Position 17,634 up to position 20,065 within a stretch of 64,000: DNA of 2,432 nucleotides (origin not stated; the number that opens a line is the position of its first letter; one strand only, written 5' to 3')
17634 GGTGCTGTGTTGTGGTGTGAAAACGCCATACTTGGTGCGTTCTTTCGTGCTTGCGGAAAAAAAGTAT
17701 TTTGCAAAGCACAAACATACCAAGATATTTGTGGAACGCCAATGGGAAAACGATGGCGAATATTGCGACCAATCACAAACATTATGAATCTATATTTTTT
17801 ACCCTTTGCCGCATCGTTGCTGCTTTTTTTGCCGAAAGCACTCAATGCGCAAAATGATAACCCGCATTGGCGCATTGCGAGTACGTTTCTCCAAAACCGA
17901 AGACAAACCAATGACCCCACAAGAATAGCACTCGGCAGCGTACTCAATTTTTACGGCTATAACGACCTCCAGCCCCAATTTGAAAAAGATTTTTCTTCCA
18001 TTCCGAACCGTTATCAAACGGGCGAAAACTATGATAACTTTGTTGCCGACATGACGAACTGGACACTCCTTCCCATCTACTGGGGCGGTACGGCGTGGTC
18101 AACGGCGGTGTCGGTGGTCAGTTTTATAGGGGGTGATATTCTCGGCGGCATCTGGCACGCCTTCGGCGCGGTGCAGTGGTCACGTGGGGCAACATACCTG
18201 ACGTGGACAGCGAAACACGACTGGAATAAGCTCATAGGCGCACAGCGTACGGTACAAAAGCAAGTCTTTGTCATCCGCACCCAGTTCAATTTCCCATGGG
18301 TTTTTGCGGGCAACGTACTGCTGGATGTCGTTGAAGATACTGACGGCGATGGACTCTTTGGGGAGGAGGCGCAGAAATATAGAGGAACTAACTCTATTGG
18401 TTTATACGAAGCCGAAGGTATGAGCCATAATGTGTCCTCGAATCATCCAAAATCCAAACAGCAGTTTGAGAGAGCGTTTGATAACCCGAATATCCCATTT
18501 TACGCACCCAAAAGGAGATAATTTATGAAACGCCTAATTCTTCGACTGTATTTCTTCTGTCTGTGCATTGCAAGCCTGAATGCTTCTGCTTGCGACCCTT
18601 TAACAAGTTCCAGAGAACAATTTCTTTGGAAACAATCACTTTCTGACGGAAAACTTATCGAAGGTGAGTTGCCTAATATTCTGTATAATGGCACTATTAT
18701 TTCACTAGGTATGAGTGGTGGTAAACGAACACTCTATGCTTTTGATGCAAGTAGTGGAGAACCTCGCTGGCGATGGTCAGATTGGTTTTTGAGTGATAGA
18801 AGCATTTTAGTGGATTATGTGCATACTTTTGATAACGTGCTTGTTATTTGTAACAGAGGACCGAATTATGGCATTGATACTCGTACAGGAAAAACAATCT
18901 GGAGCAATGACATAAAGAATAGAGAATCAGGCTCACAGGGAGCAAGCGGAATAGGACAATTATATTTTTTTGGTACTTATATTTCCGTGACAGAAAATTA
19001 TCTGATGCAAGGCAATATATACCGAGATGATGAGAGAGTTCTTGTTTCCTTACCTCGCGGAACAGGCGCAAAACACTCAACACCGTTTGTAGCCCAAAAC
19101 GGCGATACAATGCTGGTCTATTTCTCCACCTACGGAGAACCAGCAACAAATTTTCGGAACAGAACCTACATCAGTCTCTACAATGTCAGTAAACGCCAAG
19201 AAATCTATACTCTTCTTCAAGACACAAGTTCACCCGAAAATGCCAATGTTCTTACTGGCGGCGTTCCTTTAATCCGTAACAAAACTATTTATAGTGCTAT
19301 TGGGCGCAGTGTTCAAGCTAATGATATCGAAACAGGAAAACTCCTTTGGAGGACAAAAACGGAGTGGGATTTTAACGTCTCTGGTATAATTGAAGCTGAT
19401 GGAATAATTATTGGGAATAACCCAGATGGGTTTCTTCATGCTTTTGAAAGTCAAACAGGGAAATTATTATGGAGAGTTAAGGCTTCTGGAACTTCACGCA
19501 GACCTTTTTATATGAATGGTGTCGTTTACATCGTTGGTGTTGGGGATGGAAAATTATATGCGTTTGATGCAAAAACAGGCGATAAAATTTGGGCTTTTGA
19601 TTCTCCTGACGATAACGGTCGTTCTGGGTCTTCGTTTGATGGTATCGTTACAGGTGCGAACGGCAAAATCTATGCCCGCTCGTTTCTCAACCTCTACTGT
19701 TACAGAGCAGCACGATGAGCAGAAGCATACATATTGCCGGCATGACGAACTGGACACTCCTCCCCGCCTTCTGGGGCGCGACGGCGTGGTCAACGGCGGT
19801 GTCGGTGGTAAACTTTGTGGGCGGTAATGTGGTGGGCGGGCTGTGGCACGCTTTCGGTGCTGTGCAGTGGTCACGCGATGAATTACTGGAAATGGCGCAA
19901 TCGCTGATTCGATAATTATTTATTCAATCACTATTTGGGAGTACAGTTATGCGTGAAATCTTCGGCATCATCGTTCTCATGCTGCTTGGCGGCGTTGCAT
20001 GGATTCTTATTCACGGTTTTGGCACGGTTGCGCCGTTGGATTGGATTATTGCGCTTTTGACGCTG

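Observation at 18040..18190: Intra-locus duplication of a ~140-bp coding module (second copy at 19735-19880)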

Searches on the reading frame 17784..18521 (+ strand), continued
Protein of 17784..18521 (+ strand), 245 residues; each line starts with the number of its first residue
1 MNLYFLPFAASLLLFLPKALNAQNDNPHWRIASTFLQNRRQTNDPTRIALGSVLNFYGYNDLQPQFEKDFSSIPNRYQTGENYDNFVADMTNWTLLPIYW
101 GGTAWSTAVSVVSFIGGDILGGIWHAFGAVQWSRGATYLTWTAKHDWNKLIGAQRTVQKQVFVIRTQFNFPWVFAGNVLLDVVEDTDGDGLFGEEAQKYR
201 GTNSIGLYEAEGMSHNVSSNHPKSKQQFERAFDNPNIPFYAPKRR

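Call 74: predict_structure(alignment_id=A6)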
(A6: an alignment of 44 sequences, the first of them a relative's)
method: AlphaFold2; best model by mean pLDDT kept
length: 433 residues; sequences in the alignment: 44
mean_pLDDT: 86.3   pTM: 0.81
mean pLDDT of the five models: 86.3, 84.5, 82.2, 82.2, 82.0
residues with pLDDT >= 90: 255; 70-90: 125; 50-70: 47; < 50: 6
segments of 3 or more residues with pLDDT < 50: 344-349
pLDDT, mean of each block of 10 residues (from residue 1): 76 67 88 87 82 88 92 92 96 95 91 97 93 92 84 54 61 75 79 85 96 93 96 92 93 93 92 95 95 96 94 93 86 66 47 65 86 92 96 97 95 96 89 70
secondary structure, 60 per line:
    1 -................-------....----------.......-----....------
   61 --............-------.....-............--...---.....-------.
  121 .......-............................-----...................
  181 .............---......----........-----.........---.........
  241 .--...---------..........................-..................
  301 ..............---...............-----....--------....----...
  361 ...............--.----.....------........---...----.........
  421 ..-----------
elements in order: H2-17 E25-28 H39-45 E51-54 H63-74 E82-86 H88-99 E108-112 H120-127 H129-156 H162-193 H197-202 H207-214 E220-228 H232-241 H256-281 H283-314 E318-332 H338-341 H350-353 E361-375 H384-387 E397-401 H412-422

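Call 76: fold_search(model_id=the predicted structure, library=pdb)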
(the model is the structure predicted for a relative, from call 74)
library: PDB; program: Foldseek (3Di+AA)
matches with E <= 10: 1213; with E <= 0.001: 104
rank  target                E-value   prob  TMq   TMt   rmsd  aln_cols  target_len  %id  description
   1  3w9u                  1.4e-07  1.00  0.31  0.46   9.4       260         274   12  Crystal structure of Lipk107 (released 2013-12-04)
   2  6jd9                  2.5e-07  1.00  0.31  0.45   7.8       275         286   12  Proteus mirabilis lipase mutant - I118V/E130G (released 2019-07-24)
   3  4gw3                  2.9e-07  1.00  0.29  0.43  10.7       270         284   12  Crystal Structure of the Lipase from Proteus mirabilis (released 2013-02-06)
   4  4hs9                  5.6e-07  1.00  0.30  0.44   8.8       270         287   14  Methanol tolerant mutant of the Proteus mirabilis lipase (released 2013-05-22)
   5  4gxn                  1.3e-06  1.00  0.30  0.43   9.1       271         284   14  Diethylphosphonate Inhibited Structure of the Proteus mirabilis Lipase (released 2013-02-06)
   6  6cl4                  9.6e-06  1.00  0.28  0.40  11.8       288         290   15  LipC12 - Lipase from metagenomics (released 2019-03-13)
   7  1ex9                  1.0e-05  1.00  0.29  0.42  12.3       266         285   14  CRYSTAL STRUCTURE OF THE PSEUDOMONAS AERUGINOSA LIPASE COMPLEXED WITH RC-(RP,SP)-1,2-DIOCTYLCARBAMOYL-GLYCERO-3-O-OCTYLP (released 2000-10-18)
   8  1tah_A                2.2e-05  1.00  0.36  0.47   9.8       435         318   11  THE CRYSTAL STRUCTURE OF TRIACYLGLYCEROL LIPASE FROM PSEUDOMONAS GLUMAE REVEALS A PARTIALLY REDUNDANT CATALYTIC ASPART (released 1994-05-31)
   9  9g8u_A                2.3e-05  1.00  0.29  0.41   7.3       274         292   15  Structure of the LipA:LipB complex from Acinetobacter baumannii (released 2025-02-19)
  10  5ce5                  2.5e-05  1.00  0.28  0.31  14.2       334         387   13  Probing the roles of two tryptophans surrounding the unique zinc coordination site in lipase family I.5 (released 2015-12-02)
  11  5h6b                  3.7e-05  1.00  0.27  0.44  12.1       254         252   16  Crystal structure of a thermostable lipase from Marine Streptomyces (released 2017-09-20)
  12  7v3k_C                4.4e-05  1.00  0.28  0.40   9.2       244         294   14  crystal structure of MAJ1 (released 2022-08-17)
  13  5h6g_A                4.6e-05  1.00  0.29  0.47   6.2       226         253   17  Crystal structure of a thermostable lipase from Marine Streptomyces (released 2017-09-20)
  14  2w22                  5.5e-05  1.00  0.27  0.29  15.8       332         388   13  Activation Mechanism of Bacterial Thermoalkalophilic Lipases (released 2008-12-16)
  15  2es4_B                5.8e-05  1.00  0.35  0.46  12.1       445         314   12  Crystal structure of the Burkholderia glumae lipase-specific foldase in complex with its cognate lipase (released 2006-03-07)
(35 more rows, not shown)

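Call 80: find_encoding_contigs(protein=P0043, flank=6000, max_places=1)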
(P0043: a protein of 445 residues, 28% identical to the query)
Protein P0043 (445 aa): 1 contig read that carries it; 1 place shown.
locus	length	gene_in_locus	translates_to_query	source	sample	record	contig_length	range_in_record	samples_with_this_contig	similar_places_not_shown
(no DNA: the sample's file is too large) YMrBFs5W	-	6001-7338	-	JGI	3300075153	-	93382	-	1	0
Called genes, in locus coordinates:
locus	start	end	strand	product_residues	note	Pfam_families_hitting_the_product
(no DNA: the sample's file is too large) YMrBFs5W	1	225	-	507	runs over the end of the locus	PF12930:DUF3836 (faint), PF18962:Por_Secre_tail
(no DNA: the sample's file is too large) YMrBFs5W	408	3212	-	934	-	PF08757:CotH, PF00932:LTD, PF18962:Por_Secre_tail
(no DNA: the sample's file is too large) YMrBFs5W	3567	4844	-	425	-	PF01266:DAO (faint), PF07992:Pyr_redox_2, PF13454:NAD_binding_9 (faint), PF13738:Pyr_redox_3 (faint), PF13450:NAD_binding_8 (faint), PF00070:Pyr_redox (weak), PF22366:NDH2_C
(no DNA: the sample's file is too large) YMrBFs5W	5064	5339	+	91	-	-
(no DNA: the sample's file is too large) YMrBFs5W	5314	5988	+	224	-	-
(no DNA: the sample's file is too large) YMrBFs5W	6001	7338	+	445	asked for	-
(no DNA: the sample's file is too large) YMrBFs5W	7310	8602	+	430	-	PF13360:PQQ_2, PF13570:Beta-prop_ACSF4 (weak)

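Call 81: find_encoding_contigs(protein=P0088, flank=6000, max_places=1)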
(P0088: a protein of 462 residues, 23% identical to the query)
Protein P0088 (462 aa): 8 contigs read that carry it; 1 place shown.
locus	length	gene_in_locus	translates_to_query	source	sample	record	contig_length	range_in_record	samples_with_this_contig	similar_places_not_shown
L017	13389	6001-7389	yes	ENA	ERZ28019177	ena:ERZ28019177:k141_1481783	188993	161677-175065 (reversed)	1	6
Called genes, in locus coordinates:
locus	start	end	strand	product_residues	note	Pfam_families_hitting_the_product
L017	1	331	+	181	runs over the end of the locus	PF04542:Sigma70_r2, PF08281:Sigma70_r4_2, PF04545:Sigma70_r4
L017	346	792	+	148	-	-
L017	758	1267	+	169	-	-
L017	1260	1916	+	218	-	PF00005:ABC_tran, PF13304:AAA_21 (faint)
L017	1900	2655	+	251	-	PF05175:MTS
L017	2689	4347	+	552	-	-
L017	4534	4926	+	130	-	-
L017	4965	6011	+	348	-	-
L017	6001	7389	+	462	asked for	PF07819:PGAP1 (weak)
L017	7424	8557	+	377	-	-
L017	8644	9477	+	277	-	-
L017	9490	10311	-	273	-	PF00398:RrnaAD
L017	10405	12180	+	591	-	PF01336:tRNA_anti-codon, PF00152:tRNA-synt_2, PF02938:GAD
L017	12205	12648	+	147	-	PF09424:YqeY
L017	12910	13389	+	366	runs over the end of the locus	PF00383:dCMP_cyt_deam_1, PF14437:MafB19-deam (weak), PF01872:RibD_C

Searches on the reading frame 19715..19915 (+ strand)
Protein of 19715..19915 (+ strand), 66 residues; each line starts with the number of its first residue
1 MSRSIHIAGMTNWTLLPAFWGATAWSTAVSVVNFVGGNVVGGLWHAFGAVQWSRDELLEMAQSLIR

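Call 7: search_protein_families(library=pfam, proteins=[window:19715-19915:+], max_evalue=0.1)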
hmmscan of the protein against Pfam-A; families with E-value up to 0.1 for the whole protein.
window:19715-19915:+ (66 aa): 0 families

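Call 8: search_protein_families(library=ncbifam, proteins=[window:19715-19915:+], max_evalue=0.1)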
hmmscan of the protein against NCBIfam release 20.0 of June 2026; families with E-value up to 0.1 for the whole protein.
window:19715-19915:+ (66 aa): 0 families

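Call 11: find_homologous_proteins(query=window:19715-19915:+, max_evalue=0.1)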
Query window:19715-19915:+ (66 aa): 2 proteins with E <= 0.1 among 2 candidates.
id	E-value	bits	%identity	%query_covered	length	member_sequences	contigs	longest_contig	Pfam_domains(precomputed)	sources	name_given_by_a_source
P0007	1.4e-36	141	100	100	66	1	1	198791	-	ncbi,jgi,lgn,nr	ncbi:MAG: hypothetical protein MUF71_02765 [Candidatus Kapabacteria bacterium]|jgi:hypothetical prot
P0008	2.6e-17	80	75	73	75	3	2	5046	-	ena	-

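Call 13: find_encoding_contigs(protein=P0008, flank=10000)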
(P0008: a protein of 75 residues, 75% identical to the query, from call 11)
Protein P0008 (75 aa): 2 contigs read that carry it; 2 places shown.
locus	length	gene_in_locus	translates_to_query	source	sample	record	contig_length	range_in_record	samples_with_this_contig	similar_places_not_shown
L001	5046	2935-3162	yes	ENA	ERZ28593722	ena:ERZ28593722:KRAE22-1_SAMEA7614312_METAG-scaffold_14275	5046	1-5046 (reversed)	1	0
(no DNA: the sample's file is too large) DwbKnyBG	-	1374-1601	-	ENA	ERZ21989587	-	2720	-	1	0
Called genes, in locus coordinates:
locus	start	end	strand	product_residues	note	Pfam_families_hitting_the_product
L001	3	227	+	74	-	?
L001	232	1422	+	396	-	PF01011:PQQ (faint), PF13570:Beta-prop_ACSF4 (weak), PF13360:PQQ_2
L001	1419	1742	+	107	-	-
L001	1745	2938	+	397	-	PF13570:Beta-prop_ACSF4 (faint), PF01011:PQQ (faint), PF13360:PQQ_2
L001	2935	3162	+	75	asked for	-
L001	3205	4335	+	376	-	PF01833:TIG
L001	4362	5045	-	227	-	?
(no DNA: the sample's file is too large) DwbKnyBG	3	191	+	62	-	?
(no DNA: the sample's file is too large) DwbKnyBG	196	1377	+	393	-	PF07774:EMC1_C (faint), PF25293:Beta-prop_EMC1_N (faint), PF13360:PQQ_2, PF13570:Beta-prop_ACSF4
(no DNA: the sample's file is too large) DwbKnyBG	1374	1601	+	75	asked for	-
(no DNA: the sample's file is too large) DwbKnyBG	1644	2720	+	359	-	?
